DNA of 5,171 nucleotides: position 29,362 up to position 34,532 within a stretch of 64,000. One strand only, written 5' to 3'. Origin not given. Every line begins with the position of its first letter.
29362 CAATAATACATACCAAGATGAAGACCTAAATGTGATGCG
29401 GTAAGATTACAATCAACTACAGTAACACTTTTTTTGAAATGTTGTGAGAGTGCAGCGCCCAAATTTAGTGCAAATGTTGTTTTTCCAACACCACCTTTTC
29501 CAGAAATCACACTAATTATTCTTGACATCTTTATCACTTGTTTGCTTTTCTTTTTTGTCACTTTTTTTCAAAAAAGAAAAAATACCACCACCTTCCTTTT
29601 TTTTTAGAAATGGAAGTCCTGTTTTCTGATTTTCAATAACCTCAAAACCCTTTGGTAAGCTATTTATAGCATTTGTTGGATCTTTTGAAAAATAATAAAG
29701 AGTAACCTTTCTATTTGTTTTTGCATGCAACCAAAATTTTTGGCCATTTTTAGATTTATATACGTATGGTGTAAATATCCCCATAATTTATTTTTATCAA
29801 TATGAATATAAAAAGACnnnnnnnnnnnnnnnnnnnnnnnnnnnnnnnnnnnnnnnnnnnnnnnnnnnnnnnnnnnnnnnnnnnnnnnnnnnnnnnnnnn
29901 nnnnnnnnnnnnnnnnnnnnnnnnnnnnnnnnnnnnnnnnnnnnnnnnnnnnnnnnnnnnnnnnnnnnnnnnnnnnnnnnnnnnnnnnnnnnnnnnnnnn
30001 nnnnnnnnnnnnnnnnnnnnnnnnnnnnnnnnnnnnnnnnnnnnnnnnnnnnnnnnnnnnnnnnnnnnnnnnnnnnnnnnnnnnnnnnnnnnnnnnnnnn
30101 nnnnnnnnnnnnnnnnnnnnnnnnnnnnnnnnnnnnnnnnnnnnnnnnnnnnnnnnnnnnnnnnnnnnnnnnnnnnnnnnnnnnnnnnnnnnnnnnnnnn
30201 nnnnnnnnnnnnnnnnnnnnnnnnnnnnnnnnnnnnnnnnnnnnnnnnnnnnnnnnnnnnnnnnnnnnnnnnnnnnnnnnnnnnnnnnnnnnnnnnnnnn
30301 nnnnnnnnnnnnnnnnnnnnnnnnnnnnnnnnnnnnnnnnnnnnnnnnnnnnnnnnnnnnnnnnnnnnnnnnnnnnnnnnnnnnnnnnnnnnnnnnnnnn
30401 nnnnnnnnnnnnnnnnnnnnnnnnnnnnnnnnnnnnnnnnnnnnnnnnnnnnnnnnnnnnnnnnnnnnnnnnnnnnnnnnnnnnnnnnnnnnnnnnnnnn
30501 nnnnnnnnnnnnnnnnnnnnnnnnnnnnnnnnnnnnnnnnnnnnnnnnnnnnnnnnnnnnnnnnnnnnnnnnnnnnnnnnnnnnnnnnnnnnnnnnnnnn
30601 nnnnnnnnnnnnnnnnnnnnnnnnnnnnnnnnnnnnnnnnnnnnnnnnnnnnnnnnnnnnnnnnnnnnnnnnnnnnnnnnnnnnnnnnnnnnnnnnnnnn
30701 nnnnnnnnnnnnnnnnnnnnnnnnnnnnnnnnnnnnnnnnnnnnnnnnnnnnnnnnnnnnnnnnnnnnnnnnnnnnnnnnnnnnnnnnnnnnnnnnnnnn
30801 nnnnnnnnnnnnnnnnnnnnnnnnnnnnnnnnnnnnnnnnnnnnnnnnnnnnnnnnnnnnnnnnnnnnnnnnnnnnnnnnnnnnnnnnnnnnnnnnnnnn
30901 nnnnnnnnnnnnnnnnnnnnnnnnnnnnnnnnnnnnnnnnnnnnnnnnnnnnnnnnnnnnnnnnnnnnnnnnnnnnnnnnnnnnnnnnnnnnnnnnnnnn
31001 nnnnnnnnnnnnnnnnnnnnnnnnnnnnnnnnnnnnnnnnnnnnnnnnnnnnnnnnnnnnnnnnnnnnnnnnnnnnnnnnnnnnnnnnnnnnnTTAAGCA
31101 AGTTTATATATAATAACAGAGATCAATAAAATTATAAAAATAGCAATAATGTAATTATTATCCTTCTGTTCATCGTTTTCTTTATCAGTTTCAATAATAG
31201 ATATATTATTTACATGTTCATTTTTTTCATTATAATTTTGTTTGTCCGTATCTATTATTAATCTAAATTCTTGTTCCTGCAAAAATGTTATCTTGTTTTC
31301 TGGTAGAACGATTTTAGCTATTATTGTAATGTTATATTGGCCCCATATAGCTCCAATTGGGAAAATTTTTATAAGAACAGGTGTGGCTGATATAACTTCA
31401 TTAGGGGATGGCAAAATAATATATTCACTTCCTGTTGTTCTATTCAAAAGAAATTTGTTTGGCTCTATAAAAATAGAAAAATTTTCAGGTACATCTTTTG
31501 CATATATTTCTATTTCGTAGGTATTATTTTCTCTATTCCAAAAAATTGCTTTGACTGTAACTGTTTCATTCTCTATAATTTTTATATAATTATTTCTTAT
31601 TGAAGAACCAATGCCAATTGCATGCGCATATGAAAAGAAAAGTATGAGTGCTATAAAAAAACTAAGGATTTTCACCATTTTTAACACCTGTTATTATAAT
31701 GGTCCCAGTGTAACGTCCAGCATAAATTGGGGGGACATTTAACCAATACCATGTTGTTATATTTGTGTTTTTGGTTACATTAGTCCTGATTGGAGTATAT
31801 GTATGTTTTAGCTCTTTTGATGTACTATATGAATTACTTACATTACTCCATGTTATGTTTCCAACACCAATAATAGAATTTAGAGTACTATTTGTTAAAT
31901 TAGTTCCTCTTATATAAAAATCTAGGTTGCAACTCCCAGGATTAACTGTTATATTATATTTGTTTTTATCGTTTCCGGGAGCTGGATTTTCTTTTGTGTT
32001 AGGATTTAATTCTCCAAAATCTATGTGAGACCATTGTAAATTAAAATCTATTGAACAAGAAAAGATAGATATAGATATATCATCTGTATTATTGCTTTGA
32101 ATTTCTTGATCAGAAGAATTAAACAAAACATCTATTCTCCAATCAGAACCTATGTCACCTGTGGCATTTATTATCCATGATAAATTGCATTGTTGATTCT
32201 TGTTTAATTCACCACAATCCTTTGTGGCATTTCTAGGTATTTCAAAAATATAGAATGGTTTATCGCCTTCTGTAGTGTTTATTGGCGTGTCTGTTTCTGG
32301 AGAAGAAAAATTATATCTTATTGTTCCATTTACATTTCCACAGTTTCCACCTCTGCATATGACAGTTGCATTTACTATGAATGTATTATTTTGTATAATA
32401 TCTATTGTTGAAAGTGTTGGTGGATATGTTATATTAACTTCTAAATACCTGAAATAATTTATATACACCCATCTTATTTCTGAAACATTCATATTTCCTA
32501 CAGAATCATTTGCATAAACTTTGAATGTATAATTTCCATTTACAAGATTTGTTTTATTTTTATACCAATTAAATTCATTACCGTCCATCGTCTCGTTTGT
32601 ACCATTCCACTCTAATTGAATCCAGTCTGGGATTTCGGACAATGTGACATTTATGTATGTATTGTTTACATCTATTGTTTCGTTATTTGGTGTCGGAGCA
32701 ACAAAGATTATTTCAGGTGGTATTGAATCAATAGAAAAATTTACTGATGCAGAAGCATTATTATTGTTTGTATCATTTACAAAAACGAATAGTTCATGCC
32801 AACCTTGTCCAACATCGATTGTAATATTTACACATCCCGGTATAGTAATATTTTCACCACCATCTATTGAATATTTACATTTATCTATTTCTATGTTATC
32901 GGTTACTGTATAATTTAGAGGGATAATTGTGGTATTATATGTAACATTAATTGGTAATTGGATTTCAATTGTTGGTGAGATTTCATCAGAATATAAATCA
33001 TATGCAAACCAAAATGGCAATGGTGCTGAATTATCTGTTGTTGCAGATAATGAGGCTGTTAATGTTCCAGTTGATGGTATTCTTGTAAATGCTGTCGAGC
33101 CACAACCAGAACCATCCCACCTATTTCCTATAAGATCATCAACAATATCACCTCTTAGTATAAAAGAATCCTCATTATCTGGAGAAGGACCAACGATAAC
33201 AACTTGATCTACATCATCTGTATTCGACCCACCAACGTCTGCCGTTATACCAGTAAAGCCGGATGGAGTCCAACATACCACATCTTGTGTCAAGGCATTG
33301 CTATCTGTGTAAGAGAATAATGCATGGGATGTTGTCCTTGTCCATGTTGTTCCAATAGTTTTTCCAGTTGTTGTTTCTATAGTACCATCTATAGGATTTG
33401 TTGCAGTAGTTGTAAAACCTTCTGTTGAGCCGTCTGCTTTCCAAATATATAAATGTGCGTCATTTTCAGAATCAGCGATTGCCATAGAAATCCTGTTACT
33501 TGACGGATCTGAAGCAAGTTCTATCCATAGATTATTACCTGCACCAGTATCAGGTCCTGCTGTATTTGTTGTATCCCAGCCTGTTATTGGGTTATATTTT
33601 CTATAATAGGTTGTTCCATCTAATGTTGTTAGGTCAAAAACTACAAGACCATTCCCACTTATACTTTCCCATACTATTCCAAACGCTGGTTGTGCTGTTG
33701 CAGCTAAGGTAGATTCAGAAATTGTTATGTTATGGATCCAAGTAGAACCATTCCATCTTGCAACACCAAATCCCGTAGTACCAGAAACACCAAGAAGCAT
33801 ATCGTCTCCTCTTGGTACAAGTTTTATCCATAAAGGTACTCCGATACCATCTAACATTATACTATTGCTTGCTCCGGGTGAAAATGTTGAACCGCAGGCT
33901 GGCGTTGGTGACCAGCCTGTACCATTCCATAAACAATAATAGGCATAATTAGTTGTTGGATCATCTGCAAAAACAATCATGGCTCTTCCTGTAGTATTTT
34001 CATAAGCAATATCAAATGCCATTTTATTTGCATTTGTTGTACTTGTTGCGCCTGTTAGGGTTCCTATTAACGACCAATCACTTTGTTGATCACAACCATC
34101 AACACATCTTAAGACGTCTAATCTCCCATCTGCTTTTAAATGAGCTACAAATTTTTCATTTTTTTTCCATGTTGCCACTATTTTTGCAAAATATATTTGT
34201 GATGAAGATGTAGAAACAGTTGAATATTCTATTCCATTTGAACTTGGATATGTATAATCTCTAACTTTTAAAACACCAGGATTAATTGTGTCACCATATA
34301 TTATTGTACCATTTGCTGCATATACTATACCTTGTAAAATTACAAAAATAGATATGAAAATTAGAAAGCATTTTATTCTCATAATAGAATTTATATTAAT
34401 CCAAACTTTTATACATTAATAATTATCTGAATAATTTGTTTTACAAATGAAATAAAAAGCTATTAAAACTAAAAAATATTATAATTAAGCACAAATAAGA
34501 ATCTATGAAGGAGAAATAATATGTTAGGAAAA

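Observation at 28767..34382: Tightly coupled five-gene operon joining three envelope proteins and a small conserved protein to a MinD/ParA ATPase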

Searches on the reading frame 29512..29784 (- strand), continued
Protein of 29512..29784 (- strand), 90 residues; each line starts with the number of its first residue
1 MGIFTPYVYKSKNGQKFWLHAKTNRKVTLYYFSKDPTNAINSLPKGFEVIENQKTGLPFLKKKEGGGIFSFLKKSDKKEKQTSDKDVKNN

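Call 56: find_encoding_contigs(protein=P0093, flank=5000, max_places=2)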
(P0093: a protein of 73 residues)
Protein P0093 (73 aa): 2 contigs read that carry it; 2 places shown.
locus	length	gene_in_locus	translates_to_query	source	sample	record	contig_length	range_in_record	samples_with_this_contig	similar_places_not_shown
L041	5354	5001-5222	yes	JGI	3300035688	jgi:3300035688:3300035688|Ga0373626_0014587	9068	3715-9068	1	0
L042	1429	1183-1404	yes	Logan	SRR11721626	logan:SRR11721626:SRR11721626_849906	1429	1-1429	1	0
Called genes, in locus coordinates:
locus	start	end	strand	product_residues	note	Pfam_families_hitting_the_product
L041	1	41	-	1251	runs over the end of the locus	?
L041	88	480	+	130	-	-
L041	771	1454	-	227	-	-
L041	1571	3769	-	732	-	-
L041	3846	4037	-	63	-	-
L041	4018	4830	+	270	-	-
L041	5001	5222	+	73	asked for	-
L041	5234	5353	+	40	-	?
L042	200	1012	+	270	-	-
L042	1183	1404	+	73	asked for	-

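Call 89: fold_search(model_id=the predicted structure, library=viral)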
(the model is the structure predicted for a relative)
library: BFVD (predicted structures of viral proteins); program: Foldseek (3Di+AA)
matches with E <= 10: 294; with E <= 0.001: 0
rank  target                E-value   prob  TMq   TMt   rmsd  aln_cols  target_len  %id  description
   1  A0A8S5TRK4            1.7e-01  0.97  0.50  0.56   4.1        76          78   22  Uncharacterized protein [Siphoviridae sp. ct1SN28]
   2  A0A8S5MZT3            3.5e-01  0.16  0.25  0.14  27.3        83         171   13  Uncharacterized protein [Myoviridae sp. ctCop38]
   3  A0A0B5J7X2            4.2e-01  0.18  0.23  0.18  10.7        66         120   21  Morn repeat protein [Pandoravirus inopinatum]
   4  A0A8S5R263            4.8e-01  0.47  0.33  0.28  15.1        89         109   10  Uncharacterized protein [Siphoviridae sp. ct6d71]
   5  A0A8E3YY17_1          6.5e-01  0.14  0.28  0.04  14.9        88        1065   14  (no name in the UniProt tables at hand)
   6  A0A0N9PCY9            7.8e-01  0.16  0.23  0.31  10.2        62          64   18  (no name in the UniProt tables at hand)
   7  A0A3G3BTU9            8.9e-01  0.18  0.27  0.05  12.7        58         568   14  Glycoprotein [Ingleside virus]
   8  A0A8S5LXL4            1.0e+00  0.13  0.24  0.24  11.5        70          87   16  Uncharacterized protein [Myoviridae sp. ctZgq1]
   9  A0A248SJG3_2          1.0e+00  0.04  0.17  0.03  15.8       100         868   13  (no name in the UniProt tables at hand)
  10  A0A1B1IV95            1.1e+00  0.08  0.24  0.14  20.6       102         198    4  (no name in the UniProt tables at hand)
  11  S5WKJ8                1.1e+00  0.10  0.25  0.09  15.9        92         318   11  Uncharacterized protein [Pseudomonas phage PaBG]
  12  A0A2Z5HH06            1.2e+00  0.33  0.27  0.33   6.1        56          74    9  (no name in the UniProt tables at hand)
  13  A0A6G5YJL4            1.5e+00  0.69  0.33  0.29   1.6        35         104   14  (no name in the UniProt tables at hand)
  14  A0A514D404            1.5e+00  0.63  0.30  0.48   2.0        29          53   10  (no name in the UniProt tables at hand)
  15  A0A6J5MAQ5            1.5e+00  0.21  0.27  0.32  10.1        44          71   14  Uncharacterized protein [uncultured Caudovirales phage]
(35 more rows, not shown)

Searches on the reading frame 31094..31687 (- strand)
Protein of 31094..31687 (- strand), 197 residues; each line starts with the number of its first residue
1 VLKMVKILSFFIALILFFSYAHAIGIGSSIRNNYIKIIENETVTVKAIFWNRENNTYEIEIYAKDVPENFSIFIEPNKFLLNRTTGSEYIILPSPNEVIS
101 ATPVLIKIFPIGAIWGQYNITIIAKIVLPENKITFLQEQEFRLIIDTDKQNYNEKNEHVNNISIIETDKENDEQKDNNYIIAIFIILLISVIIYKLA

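Call 3: search_protein_families(library=pfam, proteins=[window:31094-31687:-], max_evalue=1)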
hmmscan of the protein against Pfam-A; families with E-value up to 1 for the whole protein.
window:31094-31687:- (197 aa): 0 families

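Call 4: search_protein_families(library=ncbifam, proteins=[window:31094-31687:-], max_evalue=1)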
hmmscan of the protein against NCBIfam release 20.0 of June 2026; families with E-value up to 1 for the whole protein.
window:31094-31687:- (197 aa): 0 families

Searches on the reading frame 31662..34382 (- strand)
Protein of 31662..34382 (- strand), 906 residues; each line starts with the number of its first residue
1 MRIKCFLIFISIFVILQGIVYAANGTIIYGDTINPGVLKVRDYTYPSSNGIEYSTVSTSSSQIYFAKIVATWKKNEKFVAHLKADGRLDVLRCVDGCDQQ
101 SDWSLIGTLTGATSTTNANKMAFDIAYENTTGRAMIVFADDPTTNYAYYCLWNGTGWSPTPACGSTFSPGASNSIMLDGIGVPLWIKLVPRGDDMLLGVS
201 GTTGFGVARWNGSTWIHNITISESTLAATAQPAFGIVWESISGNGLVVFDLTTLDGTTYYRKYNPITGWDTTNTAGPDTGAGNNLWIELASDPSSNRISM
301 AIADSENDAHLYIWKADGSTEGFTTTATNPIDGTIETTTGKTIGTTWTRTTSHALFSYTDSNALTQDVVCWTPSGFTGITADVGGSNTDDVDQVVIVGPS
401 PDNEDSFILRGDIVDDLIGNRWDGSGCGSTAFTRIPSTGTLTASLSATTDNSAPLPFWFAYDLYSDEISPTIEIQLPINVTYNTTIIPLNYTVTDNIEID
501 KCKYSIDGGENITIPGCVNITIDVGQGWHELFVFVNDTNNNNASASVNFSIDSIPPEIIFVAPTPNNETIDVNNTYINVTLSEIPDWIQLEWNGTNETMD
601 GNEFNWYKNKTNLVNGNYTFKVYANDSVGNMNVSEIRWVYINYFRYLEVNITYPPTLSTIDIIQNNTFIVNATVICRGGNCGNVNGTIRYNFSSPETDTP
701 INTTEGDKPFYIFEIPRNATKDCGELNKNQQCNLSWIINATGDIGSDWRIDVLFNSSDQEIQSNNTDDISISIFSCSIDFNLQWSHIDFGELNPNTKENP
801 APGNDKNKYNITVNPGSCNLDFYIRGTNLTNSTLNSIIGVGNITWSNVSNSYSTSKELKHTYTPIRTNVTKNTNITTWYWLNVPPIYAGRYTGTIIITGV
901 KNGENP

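Call 3: search_protein_families(library=pfam, proteins=[window:31662-34382:-], max_evalue=1)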
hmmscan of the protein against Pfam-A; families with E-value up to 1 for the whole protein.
window:31662-34382:- (906 aa): 2 families
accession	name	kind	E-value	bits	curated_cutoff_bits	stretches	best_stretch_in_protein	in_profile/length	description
PF19077.6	Big_13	-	0.018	16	27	1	592-635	47-94/102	Bacterial Ig-like domain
PF07495.19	Y_Y_Y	-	0.023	15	26.6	1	611-636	33-58/65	Y_Y_Y domain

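Call 4: search_protein_families(library=ncbifam, proteins=[window:31662-34382:-], max_evalue=1)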
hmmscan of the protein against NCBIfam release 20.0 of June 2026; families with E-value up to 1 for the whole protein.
window:31662-34382:- (906 aa): 0 families

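Call 33: search_solved_structures(query=window:31662-34382:-, max_evalue=1)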
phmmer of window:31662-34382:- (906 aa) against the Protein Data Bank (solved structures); distinct sequences matched with E-value up to 1: 2.
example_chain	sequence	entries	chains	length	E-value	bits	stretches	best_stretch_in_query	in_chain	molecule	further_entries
2qgm_A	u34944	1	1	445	0.62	11.4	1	213-278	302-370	Succinoglycan biosynthesis protein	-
5leb_A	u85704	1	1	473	0.76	11.1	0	191-253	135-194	DDD_D12_06_D12_06_D12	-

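Call 36: find_homologous_proteins(query=window:31662-34382:-, max_evalue=0.001)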
Query window:31662-34382:- (906 aa): 17 proteins with E <= 0.001 among 8000 candidates.
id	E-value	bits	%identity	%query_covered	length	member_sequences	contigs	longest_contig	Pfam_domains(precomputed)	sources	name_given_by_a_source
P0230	0.0e+0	2083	100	100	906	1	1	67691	-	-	-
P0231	1.6e-245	836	56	54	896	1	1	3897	-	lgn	-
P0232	5.1e-220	751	68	57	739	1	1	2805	-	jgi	jgi:hypothetical protein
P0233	3.6e-190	653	65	51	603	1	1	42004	-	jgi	jgi:hypothetical protein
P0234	2.8e-167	577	61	49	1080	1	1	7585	-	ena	-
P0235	4.4e-167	576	57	51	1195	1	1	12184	PF05402.19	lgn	-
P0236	1.7e-157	544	55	52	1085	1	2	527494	PF14741.12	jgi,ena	jgi:thiamine pyrophosphokinase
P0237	1.5e-155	538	54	52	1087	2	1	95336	-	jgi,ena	-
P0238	2.5e-154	534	55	52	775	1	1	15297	-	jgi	jgi:hypothetical protein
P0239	2.0e-129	452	48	54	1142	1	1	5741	PF13229.13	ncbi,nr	ncbi:hypothetical protein HY488_03545, partial [Candidatus Woesearchaeota archaeon]|nr:hypothetical 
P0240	4.2e-104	368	43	55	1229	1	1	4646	PF13229.13,PF05048.20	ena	-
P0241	3.2e-46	176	35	49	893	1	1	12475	-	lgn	-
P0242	4.4e-40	156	31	47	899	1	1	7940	-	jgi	jgi:hypothetical protein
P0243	1.8e-18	84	46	18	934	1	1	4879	PF13229.13,PF05048.20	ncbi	-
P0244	6.8e-16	76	34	24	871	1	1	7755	PF07495.20,PF17957.8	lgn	-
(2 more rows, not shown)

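Call 58: predict_structure(alignment_id=A3)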
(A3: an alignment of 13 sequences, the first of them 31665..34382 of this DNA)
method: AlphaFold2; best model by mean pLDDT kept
length: 906 residues; sequences in the alignment: 13
mean_pLDDT: 63.1   pTM: 0.55
mean pLDDT of the five models: 63.1, 60.9, 60.7, 60.4, 57.7
residues with pLDDT >= 90: 209; 70-90: 182; 50-70: 116; < 50: 399
segments of 3 or more residues with pLDDT < 50: 1-20, 332-338, 385-388, 447-452, 467-644, 656-663, 691-718, 760-815, 817-867, 869-885, 890-906
pLDDT, mean of each block of 10 residues (from residue 1): 34 34 84 88 86 93 92 92 94 92 96 87 93 95 96 91 92 94 94 94 93 93 70 90 93 77 93 85 82 94 73 89 67 48 86 83 67 77 51 79 86 69 83 80 59 74 63 35 34 31 29 28 32 36 34 39 37 42 45 37 34 41 41 41 50 48 55 67 62 40 38 47 72 72 52 52 37 39 39 34 37 46 44 44 46 41 46 46 48 48 44
secondary structure, 60 per line:
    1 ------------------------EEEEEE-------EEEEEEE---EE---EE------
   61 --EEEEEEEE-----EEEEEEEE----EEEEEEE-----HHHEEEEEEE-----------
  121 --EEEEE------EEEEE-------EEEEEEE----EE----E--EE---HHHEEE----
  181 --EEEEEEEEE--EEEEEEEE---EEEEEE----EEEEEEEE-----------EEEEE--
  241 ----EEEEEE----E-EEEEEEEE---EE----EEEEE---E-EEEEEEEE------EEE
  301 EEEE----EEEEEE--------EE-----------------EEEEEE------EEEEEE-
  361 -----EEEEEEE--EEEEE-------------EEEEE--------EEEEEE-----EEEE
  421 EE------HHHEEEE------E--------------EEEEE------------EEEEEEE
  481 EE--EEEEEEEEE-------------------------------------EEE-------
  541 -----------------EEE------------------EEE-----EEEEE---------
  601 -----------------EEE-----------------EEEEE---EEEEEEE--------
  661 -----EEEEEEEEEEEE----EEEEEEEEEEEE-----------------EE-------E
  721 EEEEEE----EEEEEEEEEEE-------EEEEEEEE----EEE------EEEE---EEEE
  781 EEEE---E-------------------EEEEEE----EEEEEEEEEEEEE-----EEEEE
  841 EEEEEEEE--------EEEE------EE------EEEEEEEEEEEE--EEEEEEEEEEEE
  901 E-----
elements in order (helices of 4 or more, strands of 3 or more residues): E25-30 E38-44 E63-70 E76-83 E88-94 E103-109 E123-127 E134-138 E146-152 E174-176 E183-191 E194-201 E205-210 E215-222 E234-238 E245-250 E257-264 E274-278 E284-291 E298-304 E309-314 E342-347 E354-359 E366-372 E375-379 E393-397 E406-411 E417-422 E432-435 E457-461 E474-482 E485-493 E531-533 E558-560 E579-581 E587-591 E618-620 E638-642 E646-652 E666-677 E682-693 E720-726 E731-741 E749-756 E761-763 E770-773 E777-784 E808-813 E818-830 E836-848 E857-860 E875-886 E889-901

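Call 61: fold_search(model_id=the predicted structure, library=pdb)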
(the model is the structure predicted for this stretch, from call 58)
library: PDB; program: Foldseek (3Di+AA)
matches with E <= 10: 1181; with E <= 0.001: 224
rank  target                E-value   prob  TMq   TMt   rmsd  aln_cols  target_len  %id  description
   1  5eo7_A                1.2e-07  1.00  0.20  0.47   9.0       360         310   12  Crystal structure of AOL (released 2016-06-29)
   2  5eo8                  2.1e-07  1.00  0.21  0.48   8.5       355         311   14  Crystal structure of AOL(868) (released 2016-06-29)
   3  4d52_C                3.7e-07  1.00  0.20  0.46   9.1       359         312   12  CRYSTAL STRUCTURE OF FUCOSE BINDING LECTIN FROM ASPERGILLUS FUMIGATUS (AFL) IN COMPLEX WITH L-GALACTOPYRANOSE. (released 2015-03-11)
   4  6z6c_AAA              4.4e-07  1.00  0.22  0.50   8.4       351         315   13  Crystal structurel of FleA lectin in complex with a monovalent inhibitor (released 2021-04-07)
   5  5y2z_H                4.6e-07  1.00  0.24  0.56  12.4       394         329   12  Crystal structure of human LGI1 EPTP-ADAM22 complex (released 2018-05-02)
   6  6z6c_BBB              4.8e-07  1.00  0.22  0.51   8.4       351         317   13  Crystal structurel of FleA lectin in complex with a monovalent inhibitor (released 2021-04-07)
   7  7e7w_A                5.1e-07  1.00  0.20  0.52   8.0       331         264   16  Crystal structure of RSL mutant in complex with sugar Ligand (released 2021-04-14)
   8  4agi_A                1.0e-06  1.00  0.21  0.49   8.9       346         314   13  Crystal Structure of Fucose binding lectin from Aspergillus Fumigatus (AFL) in complex with seleno fucoside. (released 2013-02-06)
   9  4agt_A                1.0e-06  1.00  0.21  0.49   8.8       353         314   12  Crystal Structure of Fucose binding lectin from Aspergillus Fumigatus (AFL) in complex with Fuc1-6GlcNAc. (released 2013-02-13)
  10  9kzc_B                1.1e-06  1.00  0.27  0.65   5.3       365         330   10  Cryo-EM structure of the LGI1 LRR-LGI1 EPTP-ADAM22 ECD complex (released 2025-06-25)
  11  6gxs_D                1.1e-06  1.00  0.24  0.52   9.0       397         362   12  Crystal structure of CV39L lectin from Chromobacterium violaceum at 1.8 A resolution (released 2019-12-04)
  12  7e7v_A                1.1e-06  1.00  0.20  0.50   8.1       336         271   16  Crystal structure of RSL mutant in complex with sugar Ligand (released 2021-04-14)
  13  8xfg_A                1.2e-06  1.00  0.23  0.28  26.6       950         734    9  Cryo-EM structure of integrin ITGAV, ITGB3 and CYCLO (RGDFK) complex, conformation 1 (released 2024-12-18)
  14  8y6b_D                1.2e-06  1.00  0.25  0.40   8.6       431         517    9  Structure of human LGI1-ADAM22 complex in space group P212121 (released 2024-02-14)
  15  7c3e_B                1.3e-06  1.00  0.20  0.44   9.3       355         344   13  Crystal structure of R97A/R150A/R203A mutant of AofleA from Arthrobotrys oligospora (released 2020-07-29)
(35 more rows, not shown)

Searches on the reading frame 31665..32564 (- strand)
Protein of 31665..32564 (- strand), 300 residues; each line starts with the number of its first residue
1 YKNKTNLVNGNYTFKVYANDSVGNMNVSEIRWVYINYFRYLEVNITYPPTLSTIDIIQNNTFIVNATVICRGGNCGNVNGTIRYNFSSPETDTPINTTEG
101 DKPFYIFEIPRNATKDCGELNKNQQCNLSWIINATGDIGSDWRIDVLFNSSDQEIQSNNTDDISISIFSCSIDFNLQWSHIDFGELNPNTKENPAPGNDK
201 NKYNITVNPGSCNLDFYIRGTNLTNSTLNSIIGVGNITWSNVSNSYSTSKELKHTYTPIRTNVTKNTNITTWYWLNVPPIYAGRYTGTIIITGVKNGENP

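Call 78: search_solved_structures(query=A2, max_evalue=1)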
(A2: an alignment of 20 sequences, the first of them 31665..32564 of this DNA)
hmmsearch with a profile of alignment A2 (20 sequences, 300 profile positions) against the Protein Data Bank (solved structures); distinct sequences matched with E-value up to 1: 2.
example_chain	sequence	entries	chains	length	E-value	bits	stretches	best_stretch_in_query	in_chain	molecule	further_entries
7t7n_B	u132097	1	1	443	0.91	11.8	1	145-194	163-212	Damage-control phosphatase SPCC1393.13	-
8tkz_B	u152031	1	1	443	0.91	11.8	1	145-194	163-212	Damage-control phosphatase SPCC1393.13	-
